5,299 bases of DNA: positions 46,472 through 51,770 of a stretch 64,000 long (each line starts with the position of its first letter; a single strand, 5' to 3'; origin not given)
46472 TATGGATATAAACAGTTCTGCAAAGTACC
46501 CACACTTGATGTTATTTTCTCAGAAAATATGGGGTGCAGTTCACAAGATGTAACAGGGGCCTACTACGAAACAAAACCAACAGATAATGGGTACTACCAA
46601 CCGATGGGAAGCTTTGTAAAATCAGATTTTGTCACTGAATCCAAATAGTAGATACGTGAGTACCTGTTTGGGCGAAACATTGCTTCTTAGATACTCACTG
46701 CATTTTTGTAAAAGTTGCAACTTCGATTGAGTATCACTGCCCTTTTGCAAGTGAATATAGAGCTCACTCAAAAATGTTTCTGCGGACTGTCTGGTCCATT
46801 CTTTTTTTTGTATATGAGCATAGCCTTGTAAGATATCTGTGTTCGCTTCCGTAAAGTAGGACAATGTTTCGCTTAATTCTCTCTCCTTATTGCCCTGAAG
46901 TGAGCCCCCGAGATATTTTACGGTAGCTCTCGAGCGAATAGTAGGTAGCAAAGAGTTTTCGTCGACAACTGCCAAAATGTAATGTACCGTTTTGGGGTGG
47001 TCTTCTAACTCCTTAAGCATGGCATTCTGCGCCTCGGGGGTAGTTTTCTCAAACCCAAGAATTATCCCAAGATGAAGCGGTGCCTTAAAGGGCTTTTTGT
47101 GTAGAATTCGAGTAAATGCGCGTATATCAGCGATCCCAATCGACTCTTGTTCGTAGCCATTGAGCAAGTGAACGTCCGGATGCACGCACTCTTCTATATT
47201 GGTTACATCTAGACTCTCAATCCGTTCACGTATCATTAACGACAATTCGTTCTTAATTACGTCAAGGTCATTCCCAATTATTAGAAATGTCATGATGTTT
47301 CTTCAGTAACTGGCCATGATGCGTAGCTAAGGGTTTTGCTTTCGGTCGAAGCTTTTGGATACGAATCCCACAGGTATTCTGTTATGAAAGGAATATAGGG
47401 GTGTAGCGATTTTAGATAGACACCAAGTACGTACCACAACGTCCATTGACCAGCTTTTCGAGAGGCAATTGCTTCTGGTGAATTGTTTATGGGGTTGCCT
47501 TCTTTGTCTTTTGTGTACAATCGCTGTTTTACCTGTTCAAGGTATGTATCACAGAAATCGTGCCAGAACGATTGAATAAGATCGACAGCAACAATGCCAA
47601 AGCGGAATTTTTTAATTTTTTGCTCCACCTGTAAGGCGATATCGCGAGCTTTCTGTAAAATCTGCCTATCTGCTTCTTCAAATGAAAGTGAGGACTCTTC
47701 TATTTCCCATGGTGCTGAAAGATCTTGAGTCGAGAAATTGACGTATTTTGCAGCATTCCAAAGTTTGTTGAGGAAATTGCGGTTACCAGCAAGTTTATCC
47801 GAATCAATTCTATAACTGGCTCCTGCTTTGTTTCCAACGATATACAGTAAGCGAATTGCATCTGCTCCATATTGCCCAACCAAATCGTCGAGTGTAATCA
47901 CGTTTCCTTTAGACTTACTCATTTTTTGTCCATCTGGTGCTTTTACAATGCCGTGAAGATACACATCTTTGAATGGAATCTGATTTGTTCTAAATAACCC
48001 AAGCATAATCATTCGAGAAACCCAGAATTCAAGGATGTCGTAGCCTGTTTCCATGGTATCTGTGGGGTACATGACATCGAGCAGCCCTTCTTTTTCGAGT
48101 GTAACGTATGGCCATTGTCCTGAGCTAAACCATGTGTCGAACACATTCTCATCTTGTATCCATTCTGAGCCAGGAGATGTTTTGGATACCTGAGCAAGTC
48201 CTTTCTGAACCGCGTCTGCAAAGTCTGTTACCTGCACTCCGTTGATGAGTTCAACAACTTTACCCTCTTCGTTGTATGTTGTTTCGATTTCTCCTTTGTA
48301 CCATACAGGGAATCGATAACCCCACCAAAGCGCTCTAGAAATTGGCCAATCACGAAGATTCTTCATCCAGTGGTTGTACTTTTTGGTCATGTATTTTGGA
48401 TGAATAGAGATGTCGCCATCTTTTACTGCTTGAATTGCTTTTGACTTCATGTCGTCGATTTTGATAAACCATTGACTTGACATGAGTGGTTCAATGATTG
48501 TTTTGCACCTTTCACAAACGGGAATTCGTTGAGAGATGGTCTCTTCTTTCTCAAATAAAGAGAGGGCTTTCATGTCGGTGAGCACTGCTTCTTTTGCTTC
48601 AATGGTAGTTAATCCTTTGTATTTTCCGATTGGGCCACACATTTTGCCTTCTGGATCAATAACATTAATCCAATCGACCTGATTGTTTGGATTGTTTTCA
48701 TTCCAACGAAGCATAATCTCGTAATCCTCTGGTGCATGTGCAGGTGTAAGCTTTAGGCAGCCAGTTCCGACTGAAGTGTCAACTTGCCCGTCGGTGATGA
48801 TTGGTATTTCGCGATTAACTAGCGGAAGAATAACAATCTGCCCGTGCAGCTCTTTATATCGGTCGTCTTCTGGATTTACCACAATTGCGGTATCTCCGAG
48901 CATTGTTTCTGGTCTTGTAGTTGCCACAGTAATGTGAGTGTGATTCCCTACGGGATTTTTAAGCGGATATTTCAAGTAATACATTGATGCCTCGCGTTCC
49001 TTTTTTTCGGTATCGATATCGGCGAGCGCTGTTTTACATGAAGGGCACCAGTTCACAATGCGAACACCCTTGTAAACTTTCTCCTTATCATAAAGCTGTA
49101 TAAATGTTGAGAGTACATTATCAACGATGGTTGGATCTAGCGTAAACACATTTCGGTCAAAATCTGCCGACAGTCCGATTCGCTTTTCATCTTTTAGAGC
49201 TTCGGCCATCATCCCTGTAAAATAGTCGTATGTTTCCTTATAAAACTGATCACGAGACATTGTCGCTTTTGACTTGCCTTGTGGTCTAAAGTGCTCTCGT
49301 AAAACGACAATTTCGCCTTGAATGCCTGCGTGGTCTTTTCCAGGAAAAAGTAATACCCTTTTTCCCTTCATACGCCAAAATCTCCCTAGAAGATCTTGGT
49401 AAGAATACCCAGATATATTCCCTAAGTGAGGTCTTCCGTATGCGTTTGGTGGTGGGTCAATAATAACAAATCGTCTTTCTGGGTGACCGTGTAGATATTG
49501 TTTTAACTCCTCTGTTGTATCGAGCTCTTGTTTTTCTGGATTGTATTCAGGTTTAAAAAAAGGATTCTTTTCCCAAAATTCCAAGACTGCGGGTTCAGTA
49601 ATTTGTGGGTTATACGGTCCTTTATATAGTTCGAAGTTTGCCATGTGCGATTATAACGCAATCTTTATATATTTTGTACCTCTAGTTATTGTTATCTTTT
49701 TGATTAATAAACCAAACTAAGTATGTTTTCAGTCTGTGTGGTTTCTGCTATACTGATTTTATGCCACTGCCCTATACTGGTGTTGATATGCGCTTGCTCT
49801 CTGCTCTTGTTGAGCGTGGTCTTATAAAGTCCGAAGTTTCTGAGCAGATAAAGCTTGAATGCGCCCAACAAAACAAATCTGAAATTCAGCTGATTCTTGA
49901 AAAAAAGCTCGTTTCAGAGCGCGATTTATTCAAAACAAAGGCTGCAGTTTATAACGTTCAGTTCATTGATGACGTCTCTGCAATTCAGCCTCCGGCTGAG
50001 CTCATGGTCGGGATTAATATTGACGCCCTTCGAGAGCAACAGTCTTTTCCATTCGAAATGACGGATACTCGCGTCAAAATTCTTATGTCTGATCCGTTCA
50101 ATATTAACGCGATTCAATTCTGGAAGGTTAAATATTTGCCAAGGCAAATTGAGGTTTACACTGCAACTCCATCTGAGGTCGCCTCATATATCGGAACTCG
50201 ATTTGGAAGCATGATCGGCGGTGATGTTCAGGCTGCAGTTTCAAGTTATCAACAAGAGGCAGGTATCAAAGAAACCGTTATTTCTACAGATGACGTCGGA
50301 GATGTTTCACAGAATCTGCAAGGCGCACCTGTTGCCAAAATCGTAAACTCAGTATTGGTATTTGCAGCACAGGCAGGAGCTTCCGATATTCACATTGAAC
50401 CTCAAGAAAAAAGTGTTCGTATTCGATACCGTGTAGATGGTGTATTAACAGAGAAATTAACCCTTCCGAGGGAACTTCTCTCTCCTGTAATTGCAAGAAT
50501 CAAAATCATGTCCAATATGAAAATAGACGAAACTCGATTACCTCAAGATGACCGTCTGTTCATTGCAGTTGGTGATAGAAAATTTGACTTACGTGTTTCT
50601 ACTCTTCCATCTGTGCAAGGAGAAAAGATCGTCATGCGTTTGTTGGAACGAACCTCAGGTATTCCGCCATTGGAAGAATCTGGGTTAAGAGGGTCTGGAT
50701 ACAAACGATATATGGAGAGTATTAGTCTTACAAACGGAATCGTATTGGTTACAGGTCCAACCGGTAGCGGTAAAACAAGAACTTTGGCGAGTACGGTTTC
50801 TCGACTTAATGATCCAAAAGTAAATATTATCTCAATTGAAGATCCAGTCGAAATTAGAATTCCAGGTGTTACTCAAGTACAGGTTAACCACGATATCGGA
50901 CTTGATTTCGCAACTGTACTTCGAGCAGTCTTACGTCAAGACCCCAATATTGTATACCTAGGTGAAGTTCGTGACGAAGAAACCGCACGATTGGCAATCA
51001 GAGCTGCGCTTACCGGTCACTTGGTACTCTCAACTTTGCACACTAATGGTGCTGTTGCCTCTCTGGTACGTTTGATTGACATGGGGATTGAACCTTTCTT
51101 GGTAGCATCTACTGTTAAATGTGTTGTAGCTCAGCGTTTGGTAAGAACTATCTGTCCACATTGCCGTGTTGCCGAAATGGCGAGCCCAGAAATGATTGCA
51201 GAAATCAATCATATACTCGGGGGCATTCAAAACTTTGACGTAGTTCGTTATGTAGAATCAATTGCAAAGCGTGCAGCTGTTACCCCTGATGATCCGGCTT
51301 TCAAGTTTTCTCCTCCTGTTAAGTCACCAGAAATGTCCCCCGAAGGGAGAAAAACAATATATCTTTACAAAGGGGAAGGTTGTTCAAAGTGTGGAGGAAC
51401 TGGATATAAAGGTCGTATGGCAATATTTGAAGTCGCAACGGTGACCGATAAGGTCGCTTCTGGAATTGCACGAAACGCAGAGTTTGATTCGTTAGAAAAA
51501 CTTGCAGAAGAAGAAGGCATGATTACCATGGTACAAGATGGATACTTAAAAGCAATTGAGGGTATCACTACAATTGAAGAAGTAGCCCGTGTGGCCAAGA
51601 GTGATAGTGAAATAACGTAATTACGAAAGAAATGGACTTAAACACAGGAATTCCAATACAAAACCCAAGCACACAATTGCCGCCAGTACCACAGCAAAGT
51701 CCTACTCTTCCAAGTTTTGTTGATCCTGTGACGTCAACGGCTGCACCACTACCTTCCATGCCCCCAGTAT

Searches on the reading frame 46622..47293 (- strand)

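Call 16: search_protein_families(library=ncbifam, proteins=[window:46622-47293:-])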
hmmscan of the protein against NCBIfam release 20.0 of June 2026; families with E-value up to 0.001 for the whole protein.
window:46622-47293:- (223 aa): 37 families (the best 25 are shown)
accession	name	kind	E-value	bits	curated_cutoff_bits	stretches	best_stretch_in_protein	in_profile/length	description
TIGR00678.1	holB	equivalog_domain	3.1e-17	62.8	180.6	1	30-126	55-150/188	DNA polymerase III subunit delta'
NF004047.0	PRK05564.1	equivalog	2.2e-14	53.2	282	1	40-127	61-148/313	DNA polymerase III subunit delta'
NF006296.0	PRK08485.1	equivalog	6.2e-12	45.8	140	1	77-221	59-201/206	DNA polymerase III subunit delta'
NF005972.1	PRK08058.1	equivalog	8.8e-12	44.8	340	1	31-221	69-261/328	DNA polymerase III subunit delta'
NF005362.0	PRK06871.1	equivalog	1.6e-11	43.9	456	1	37-128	73-164/327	DNA polymerase III subunit delta'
NF005638.0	PRK07399.1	subfamily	1.8e-11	43.7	230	1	48-123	103-177/317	DNA polymerase III subunit delta'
NF005515.0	PRK07132.1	equivalog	3.3e-10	40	204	1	3-186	23-206/301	DNA polymerase III subunit delta'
NF005926.0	PRK07940.1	equivalog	4.2e-10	39.5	300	1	34-125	78-168/394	DNA polymerase III subunit delta'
NF004310.0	PRK05707.1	equivalog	7.9e-10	38.6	280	1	37-151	70-185/328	DNA polymerase III subunit delta'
NF005581.0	PRK07276.1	equivalog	3.4e-09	36.7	263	1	33-125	66-157/291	DNA polymerase III subunit delta'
NF005941.0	PRK07993.1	equivalog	6.1e-09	35.9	477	1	37-129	72-165/334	DNA polymerase III subunit delta'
NF004759.0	PRK06090.1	equivalog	1.1e-08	34.8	457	1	37-123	72-159/319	DNA polymerase III subunit delta'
NF005677.0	PRK07471.1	equivalog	2.1e-08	33.7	252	1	49-123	118-192/366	DNA polymerase III subunit delta'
NF005132.0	PRK06581.1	equivalog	6.5e-08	32.5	221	1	49-172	67-191/264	DNA polymerase III subunit delta'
NF004962.0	PRK06305.1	equivalog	9.6e-08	31.6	559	1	52-123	101-172/465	DNA polymerase III subunits gamma and tau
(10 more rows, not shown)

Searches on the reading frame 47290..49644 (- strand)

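Call 16: search_protein_families(library=ncbifam, proteins=[window:47290-49644:-])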
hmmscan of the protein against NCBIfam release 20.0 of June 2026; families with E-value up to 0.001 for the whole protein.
window:47290-49644:- (784 aa): 20 families
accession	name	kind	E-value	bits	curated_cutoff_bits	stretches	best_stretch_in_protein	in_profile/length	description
NF004349.1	PRK05729.1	equivalog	2.4e-226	753.9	704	1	11-782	4-700/860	valine--tRNA ligase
TIGR00422.1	valS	equivalog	3.5e-217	723.4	612.1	1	10-782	4-716/863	valine--tRNA ligase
NF011492.0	PRK14900.1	equivalog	9.3e-175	583.3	1783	1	49-766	30-711/1044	valine--tRNA ligase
NF009687.0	PRK13208.1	equivalog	1.5e-151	506.2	738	1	11-780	10-718/801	valine--tRNA ligase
TIGR00392.1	ileS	equivalog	1.1e-105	354.7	621.4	2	281-780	312-806/861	isoleucine--tRNA ligase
NF000540.1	alt_ValS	exception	5e-85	286.1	900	1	57-782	33-758/827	valine--tRNA ligase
NF008957.0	PRK12300.1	subfamily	1.7e-55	188.5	677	4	56-261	31-241/946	leucine--tRNA ligase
NF040702.1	ileS_w_GNAT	exception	4.2e-52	177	1999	2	274-760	486-954/1100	isoleucine--tRNA ligase, N-acetyltransferase domain-containing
NF000258.1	MupB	exception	8.7e-47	159.6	1900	2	288-764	304-765/1033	mupirocin-resistant isoleucine--tRNA ligase MupB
TIGR00395.1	leuS_arch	equivalog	1.9e-44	152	648.5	3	333-782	387-792/938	leucine--tRNA ligase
NF000257.1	MupA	exception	1.2e-40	139.1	1900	2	284-758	295-757/1024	mupirocin-resistant isoleucine--tRNA ligase MupA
TIGR00396.1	leuS_bact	equivalog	2e-31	109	548.4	2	41-209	13-164/843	leucine--tRNA ligase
TIGR00398.1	metG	equivalog_domain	1.1e-23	83.8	336.35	3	558-685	312-438/530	methionine--tRNA ligase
NF001100.0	PRK00133.1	equivalog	6.4e-16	58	587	1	559-690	316-443/676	methionine--tRNA ligase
NF008900.0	PRK12267.1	equivalog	2.9e-12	45.9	598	1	524-683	251-408/648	methionine--tRNA ligase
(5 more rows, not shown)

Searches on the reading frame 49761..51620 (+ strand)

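Call 16: search_protein_families(library=ncbifam, proteins=[window:49761-51620:+])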
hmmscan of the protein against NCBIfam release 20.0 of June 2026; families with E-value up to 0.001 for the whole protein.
window:49761-51620:+ (619 aa): 17 families
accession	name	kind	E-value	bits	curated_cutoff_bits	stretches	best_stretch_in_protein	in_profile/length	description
TIGR02533.1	type_II_gspE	equivalog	3.5e-154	514.1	630.25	2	85-484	4-402/486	type II secretion system ATPase GspE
TIGR02538.1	type_IV_pilB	equivalog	1.2e-149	499.6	675.65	2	12-482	2-473/564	type IV-A pilus assembly ATPase PilB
NF007755.0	PRK10436.1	equivalog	1.8e-127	425.8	617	2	169-480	63-374/465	type II secretion system protein GspE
NF053534.1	T4PilAsmATPsTfpB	equivalog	1.2e-124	416.9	850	2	91-482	103-493/584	type IV pilus assembly ATPase TfpB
NF041000.1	ATPase_ComGA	equivalog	1e-71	241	300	1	198-462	3-266/267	competence type IV pilus ATPase ComGA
TIGR01420.1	pilT_fam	subfamily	4.9e-47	160.8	319.1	1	197-464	4-271/343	PilT/PilU family type 4a pilus ATPase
TIGR02525.1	plasmid_TraJ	equivalog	4.3e-23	81.9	368.3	1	291-463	121-300/372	plasmid transfer ATPase TraJ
TIGR02524.1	dot_icm_DotB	equivalog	1.1e-18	67.6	463.3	1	315-462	124-286/358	Dot/Icm type IV secretion system ATPase DotB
NF058587.1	archaellum_moto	equivalog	1.1e-16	60.7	550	1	327-441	277-396/527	archaellum flagellar ATPase motor FlaI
TIGR02782.1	TrbB_P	equivalog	5.5e-14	52.1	304.55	1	327-441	138-255/303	P-type conjugative transfer ATPase TrbB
NF010469.0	PRK13894.1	subfamily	1.7e-12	47.3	508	1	327-439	151-265/320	conjugal transfer ATPase TrbB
TIGR03819.1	heli_sec_ATPase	hypoth_equivalog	1.2e-11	44.4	373.15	1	245-457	101-316/340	TadA family conjugal transfer-associated ATPase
TIGR02788.1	VirB11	equivalog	1e-10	41.2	249.95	1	314-443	133-267/308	P-type DNA transfer ATPase VirB11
NF010407.0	PRK13833.1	subfamily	3.7e-10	39.7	499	1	328-442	147-263/323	conjugal transfer protein TrbB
NF010425.0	PRK13851.1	equivalog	2e-08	33.5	461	1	318-439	155-281/344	type IV secretion system protein VirB11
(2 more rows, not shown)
